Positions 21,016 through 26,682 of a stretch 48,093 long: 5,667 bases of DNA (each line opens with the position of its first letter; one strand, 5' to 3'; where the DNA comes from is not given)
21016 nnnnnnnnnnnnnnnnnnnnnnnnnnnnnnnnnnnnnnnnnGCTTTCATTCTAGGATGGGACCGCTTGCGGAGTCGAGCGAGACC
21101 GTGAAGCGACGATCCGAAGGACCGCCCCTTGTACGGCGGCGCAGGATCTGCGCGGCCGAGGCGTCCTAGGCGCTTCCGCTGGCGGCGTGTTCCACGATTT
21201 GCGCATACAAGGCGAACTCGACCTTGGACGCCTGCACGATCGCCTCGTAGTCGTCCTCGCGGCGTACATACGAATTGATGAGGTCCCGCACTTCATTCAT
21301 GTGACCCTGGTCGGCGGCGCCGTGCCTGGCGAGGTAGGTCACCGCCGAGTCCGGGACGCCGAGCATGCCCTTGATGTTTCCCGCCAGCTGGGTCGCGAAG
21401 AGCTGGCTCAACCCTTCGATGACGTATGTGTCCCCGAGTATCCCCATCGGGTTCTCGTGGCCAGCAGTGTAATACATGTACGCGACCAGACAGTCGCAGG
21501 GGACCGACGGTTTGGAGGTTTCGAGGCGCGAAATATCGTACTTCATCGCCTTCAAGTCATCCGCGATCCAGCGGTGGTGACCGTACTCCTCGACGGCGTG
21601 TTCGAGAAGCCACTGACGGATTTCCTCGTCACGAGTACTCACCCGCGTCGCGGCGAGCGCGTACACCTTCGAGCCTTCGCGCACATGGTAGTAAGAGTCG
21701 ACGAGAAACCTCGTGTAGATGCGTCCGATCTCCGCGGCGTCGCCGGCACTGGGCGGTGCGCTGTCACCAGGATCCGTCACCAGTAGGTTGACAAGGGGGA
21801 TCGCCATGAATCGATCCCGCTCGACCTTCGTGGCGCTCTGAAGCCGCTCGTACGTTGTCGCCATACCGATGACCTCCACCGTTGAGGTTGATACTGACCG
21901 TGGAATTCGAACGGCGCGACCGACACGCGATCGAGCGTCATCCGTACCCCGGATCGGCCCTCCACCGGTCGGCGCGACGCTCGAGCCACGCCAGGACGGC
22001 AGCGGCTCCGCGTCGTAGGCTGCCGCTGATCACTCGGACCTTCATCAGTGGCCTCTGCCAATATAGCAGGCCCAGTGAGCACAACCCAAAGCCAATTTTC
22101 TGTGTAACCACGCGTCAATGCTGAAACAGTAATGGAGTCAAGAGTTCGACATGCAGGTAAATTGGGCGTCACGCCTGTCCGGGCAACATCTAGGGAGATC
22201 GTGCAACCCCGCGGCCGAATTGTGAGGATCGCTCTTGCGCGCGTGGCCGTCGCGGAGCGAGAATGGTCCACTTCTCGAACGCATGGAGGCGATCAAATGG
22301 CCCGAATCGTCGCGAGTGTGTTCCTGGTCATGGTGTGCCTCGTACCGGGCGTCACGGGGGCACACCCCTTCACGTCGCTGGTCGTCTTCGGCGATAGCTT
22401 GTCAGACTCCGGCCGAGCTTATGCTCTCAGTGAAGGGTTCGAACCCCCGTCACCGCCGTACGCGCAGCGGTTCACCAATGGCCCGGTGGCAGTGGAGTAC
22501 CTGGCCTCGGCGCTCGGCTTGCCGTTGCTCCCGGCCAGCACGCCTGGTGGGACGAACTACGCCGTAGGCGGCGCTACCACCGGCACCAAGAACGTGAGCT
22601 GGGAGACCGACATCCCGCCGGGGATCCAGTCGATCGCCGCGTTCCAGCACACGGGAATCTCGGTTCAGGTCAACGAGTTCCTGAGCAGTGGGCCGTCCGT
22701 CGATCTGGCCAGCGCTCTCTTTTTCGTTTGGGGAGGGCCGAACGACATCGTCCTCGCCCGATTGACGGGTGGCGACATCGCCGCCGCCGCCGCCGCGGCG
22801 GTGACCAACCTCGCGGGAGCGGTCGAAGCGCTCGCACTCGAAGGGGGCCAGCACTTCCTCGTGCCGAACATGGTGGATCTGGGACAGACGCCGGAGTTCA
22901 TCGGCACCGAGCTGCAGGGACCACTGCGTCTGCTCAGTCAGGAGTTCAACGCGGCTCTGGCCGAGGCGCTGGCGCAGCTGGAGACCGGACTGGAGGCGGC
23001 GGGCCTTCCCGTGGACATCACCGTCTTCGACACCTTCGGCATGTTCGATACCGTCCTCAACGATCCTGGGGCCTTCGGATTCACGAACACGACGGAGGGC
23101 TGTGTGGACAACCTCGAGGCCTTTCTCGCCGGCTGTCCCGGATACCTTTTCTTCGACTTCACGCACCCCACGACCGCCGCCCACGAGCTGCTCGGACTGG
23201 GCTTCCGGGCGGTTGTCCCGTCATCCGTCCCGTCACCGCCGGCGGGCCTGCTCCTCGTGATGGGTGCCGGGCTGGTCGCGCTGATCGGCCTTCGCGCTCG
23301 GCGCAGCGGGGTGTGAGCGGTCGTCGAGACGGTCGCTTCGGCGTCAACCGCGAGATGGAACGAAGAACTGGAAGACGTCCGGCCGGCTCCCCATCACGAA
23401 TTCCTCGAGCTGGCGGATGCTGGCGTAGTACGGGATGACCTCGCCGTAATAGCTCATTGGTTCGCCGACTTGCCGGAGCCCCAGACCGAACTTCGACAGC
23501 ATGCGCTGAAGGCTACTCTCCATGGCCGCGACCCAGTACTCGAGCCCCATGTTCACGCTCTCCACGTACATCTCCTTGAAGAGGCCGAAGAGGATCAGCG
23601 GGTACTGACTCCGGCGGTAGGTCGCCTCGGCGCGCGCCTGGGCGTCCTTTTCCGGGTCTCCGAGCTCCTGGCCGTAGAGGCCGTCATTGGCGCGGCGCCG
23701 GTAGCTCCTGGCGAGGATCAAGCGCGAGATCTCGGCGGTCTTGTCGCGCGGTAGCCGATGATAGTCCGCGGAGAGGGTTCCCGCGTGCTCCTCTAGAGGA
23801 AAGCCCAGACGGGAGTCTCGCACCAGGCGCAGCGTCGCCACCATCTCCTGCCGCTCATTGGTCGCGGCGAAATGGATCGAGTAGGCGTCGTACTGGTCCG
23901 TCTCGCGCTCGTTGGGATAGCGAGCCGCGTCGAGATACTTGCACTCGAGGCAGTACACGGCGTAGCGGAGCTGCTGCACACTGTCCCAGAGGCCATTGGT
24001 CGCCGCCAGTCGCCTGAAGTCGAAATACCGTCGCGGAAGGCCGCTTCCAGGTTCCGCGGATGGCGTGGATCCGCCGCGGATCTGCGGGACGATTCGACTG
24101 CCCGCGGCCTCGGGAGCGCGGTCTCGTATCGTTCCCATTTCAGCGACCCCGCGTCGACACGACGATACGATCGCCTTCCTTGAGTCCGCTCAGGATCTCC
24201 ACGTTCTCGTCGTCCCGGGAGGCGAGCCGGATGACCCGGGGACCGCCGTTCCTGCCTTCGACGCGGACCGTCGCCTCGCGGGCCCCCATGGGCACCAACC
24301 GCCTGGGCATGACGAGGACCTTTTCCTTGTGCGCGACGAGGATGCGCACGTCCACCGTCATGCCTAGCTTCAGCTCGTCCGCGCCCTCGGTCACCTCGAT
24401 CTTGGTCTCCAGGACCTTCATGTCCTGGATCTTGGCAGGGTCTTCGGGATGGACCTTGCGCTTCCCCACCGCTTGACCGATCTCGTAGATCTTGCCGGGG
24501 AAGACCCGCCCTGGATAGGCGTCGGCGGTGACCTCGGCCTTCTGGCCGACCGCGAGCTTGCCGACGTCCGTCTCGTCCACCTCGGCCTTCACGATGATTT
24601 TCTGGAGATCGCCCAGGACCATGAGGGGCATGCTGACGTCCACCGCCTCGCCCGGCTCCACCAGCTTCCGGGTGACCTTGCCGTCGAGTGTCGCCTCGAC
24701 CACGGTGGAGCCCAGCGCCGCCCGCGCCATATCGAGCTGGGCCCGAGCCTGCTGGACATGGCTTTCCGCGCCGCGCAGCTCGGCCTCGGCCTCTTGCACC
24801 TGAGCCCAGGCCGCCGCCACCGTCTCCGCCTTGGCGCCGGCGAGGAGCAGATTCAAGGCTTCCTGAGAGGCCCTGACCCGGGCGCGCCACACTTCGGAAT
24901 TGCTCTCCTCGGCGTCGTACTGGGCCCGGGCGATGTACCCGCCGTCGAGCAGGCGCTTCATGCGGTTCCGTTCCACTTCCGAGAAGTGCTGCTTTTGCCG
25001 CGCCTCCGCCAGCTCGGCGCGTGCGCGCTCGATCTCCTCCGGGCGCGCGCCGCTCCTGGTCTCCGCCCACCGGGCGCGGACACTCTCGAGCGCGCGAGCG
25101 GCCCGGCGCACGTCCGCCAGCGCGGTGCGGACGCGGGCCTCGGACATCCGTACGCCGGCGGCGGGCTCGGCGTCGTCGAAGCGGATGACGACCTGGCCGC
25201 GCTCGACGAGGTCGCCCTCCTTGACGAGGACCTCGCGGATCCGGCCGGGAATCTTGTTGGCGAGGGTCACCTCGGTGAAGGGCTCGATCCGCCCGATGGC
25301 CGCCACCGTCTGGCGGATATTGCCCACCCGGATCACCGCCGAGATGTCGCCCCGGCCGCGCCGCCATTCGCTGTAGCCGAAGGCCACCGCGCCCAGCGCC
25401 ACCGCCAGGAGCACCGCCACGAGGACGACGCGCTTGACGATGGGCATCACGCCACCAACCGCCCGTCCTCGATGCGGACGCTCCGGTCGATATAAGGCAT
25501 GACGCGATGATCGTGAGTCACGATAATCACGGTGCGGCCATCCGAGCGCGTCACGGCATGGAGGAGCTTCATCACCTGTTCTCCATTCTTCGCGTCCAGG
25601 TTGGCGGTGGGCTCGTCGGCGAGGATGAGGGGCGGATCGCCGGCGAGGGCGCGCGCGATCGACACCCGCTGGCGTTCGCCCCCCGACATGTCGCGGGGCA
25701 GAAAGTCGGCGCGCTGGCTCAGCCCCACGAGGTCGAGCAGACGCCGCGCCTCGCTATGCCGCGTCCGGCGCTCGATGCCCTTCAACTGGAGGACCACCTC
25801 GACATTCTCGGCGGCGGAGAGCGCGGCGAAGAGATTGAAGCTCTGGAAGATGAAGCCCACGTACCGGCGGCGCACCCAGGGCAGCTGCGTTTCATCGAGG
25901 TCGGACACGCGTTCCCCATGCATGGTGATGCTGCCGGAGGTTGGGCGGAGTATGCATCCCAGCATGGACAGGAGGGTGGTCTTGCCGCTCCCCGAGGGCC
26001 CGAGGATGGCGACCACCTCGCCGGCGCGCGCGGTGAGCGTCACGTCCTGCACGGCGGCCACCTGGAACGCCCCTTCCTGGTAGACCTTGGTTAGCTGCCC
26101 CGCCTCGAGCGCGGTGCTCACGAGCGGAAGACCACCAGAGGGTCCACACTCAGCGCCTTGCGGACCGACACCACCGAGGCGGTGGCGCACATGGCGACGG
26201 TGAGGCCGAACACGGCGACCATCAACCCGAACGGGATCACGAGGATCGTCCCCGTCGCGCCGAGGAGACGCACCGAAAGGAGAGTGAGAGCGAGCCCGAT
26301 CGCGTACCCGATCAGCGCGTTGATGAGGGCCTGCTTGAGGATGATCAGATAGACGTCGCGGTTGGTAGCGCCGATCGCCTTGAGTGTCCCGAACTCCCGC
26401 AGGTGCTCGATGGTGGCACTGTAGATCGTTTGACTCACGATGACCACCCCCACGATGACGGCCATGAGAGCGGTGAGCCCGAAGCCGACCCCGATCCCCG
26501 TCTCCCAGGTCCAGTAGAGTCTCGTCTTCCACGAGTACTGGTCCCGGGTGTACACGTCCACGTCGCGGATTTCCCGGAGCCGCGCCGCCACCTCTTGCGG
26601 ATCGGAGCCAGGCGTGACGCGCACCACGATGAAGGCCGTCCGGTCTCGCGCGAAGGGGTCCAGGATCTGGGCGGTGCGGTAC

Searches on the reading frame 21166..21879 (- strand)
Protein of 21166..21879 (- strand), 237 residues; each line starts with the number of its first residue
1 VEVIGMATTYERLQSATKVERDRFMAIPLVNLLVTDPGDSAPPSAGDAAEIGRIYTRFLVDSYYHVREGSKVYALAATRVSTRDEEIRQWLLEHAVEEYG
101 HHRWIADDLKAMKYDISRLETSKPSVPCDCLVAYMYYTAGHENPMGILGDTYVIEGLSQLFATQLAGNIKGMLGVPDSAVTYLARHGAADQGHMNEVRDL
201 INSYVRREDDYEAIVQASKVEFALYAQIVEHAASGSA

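Call 31: search_protein_families(library=pfam, proteins=[window:21166-21879:-], max_evalue=0.0001)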
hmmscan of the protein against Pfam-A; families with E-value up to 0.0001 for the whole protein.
window:21166-21879:- (237 aa): 1 family
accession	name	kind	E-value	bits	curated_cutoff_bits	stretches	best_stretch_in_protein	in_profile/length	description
PF14518.11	Haem_oxygenas_2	-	1.5e-20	74.2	28.9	1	57-219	2-170/177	Iron-containing redox enzyme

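Call 65: search_protein_families(library=ncbifam, proteins=[window:21166-21879:-], max_evalue=1e-8)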
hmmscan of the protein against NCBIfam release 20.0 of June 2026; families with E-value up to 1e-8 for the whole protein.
window:21166-21879:- (237 aa): 0 families

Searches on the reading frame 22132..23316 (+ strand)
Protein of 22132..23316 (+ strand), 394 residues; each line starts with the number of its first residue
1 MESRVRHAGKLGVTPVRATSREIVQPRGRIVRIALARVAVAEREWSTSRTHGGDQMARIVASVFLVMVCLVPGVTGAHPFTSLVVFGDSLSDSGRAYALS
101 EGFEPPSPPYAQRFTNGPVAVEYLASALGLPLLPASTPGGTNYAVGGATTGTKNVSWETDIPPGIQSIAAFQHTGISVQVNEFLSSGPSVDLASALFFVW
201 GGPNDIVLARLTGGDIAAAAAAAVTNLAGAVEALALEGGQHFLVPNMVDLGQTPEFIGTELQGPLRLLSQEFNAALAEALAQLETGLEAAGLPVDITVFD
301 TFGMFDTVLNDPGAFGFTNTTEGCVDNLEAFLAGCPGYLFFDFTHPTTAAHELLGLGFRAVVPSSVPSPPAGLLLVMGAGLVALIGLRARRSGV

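Call 31: search_protein_families(library=pfam, proteins=[window:22132-23316:+], max_evalue=0.0001)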
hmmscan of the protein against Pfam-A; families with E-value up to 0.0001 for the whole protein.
window:22132-23316:+ (394 aa): 1 family
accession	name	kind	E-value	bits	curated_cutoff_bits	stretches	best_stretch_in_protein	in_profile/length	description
PF00657.28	Lipase_GDSL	-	3.8e-22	79.9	23.6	1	83-355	1-205/208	GDSL-like Lipase/Acylhydrolase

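Call 65: search_protein_families(library=ncbifam, proteins=[window:22132-23316:+], max_evalue=1e-8)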
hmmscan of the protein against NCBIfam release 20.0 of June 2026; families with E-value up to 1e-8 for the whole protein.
window:22132-23316:+ (394 aa): 3 families
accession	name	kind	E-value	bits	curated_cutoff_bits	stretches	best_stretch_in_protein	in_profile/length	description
NF045906.1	LysophlipPlaALeg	equivalog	1.3e-37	129.7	450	1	65-328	6-247/305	GDSL family lysophospholipase PlaA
NF041609.1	esterase_EstP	equivalog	6.2e-25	87.6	1000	1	60-326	9-281/642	esterase EstP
NF045907.1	LplActasePlaCLeg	equivalog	4.5e-22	78.4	700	1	105-326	117-343/429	lysophospholipase/glycerophospholipid:cholesterol acyltransferase PlaC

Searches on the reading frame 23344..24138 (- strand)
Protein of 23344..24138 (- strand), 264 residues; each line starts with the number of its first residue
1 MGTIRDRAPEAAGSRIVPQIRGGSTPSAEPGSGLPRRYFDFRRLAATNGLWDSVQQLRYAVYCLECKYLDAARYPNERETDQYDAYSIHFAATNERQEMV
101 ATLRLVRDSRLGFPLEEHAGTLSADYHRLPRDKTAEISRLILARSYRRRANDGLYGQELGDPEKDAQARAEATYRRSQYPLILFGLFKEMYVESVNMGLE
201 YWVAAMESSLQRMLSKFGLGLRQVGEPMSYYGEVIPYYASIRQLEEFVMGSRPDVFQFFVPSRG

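Call 31: search_protein_families(library=pfam, proteins=[window:23344-24138:-], max_evalue=0.0001)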
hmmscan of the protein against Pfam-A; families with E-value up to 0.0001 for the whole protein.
window:23344-24138:- (264 aa): 2 families
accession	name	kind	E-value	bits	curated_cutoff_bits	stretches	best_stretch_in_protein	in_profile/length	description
PF13444.12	Acetyltransf_5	-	2.7e-13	50.9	22.4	1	57-150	1-95/102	Acetyltransferase (GNAT) domain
PF21926.2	FeeM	-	9.2e-07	29.2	27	1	54-149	2-95/158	N-acyl amino acid synthase FeeM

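Call 65: search_protein_families(library=ncbifam, proteins=[window:23344-24138:-], max_evalue=1e-8)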
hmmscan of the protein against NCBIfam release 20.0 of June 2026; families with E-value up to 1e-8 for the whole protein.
window:23344-24138:- (264 aa): 1 family
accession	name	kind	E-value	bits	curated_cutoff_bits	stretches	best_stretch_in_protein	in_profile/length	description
TIGR03694.1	exosort_acyl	subfamily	6.7e-55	186.1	111.95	1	43-258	11-232/241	PEP-CTERM/exosortase system-associated acyltransferase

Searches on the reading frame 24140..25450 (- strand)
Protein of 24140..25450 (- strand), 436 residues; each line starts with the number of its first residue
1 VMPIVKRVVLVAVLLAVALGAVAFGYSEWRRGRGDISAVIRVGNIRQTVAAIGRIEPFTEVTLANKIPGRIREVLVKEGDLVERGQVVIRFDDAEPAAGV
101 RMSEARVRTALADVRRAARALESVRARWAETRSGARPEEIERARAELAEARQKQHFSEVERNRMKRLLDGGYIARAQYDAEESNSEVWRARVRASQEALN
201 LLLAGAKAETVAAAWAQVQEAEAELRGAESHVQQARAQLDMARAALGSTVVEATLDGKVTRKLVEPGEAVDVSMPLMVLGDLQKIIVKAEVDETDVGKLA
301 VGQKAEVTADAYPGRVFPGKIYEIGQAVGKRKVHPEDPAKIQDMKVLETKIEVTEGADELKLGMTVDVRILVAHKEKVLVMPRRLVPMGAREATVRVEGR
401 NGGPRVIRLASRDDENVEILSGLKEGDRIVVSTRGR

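Call 31: search_protein_families(library=pfam, proteins=[window:24140-25450:-], max_evalue=0.0001)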
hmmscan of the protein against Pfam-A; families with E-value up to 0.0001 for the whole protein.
window:24140-25450:- (436 aa): 3 families
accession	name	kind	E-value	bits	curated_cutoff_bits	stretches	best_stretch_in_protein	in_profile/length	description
PF16576.10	HlyD_D23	-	7.6e-17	61.7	30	1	200-328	64-188/214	Barrel-sandwich domain of CusB or HlyD membrane-fusion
PF13437.12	HlyD_3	-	1.8e-14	54.8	22.2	1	251-334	2-86/106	HlyD family secretion protein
PF13533.13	Biotin_lipoyl_2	-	2.7e-07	30.7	29.8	1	61-92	1-32/32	Biotin-lipoyl like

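Call 65: search_protein_families(library=ncbifam, proteins=[window:24140-25450:-], max_evalue=1e-8)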
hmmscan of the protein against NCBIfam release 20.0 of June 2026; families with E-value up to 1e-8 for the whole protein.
window:24140-25450:- (436 aa): 12 families
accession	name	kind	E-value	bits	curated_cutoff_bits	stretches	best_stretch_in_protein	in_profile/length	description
TIGR01730.1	RND_mfp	subfamily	9.4e-46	156.2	94.9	2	210-432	96-308/322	efflux RND transporter periplasmic adaptor subunit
TIGR02971.1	heterocyst_DevB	subfamily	5.6e-36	124.6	129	1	49-369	1-326/327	ABC exporter membrane fusion protein, DevB family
TIGR00998.1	8a0101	subfamily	6e-30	104.3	390.8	1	61-368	43-332/334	EmrA/EmrK family multidrug efflux transporter periplasmic adaptor subunit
NF008606.0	PRK11578.1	equivalog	3.5e-29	102.1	342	1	215-433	150-364/371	macrolide transporter subunit MacA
NF002939.0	PRK03598.1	equivalog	1.1e-28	100.3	393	1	52-371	37-326/332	secretion protein HlyD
TIGR00999.1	8a0102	subfamily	2e-22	79.6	319.3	1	216-432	58-265/271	CzcB/NccB family metal efflux transporter periplasmic adaptor subunit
TIGR01843.1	type_I_hlyD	subfamily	3.3e-21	75.7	208.65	1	138-326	157-353/422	HlyD family type I secretion periplasmic adaptor subunit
NF007785.0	PRK10476.1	equivalog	3.2e-20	72.3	376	1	61-329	49-289/347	multidrug transporter subunit MdtN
NF011715.0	PRK15136.1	equivalog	5.6e-14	51.6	563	1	61-324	62-292/390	multidrug efflux MFS transporter periplasmic adaptor subunit EmrA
TIGR03794.1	NHLM_micro_HlyD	equivalog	5.1e-12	45.4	156.2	1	43-284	40-288/421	NHLP bacteriocin system secretion protein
NF007850.1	PRK10559.1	equivalog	2.7e-09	36.6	400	0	216-329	115-227/303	p-hydroxybenzoic acid efflux pump subunit AaeA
NF045904.1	RND-peri-MexE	equivalog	7.6e-09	34.9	714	0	44-119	47-122/390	multidrug efflux RND transporter periplasmic adaptor subunit MexE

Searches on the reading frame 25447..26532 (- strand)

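Call 31: search_protein_families(library=pfam, proteins=[window:25447-26532:-], max_evalue=0.0001)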
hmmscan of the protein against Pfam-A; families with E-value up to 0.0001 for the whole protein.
window:25447-26532:- (361 aa): 3 families
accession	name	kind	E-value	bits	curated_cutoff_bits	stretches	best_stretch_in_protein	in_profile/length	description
PF00005.33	ABC_tran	-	9.9e-33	114.1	25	1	162-310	2-137/137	ABC transporter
PF02463.25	SMC_N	-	1.4e-09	38.1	40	1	171-354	24-211/220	RecF/RecN/SMC N terminal domain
PF13304.12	AAA_21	-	6.6e-07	30.1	27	0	265-341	221-299/304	AAA domain, putative AbiEii toxin, Type IV TA system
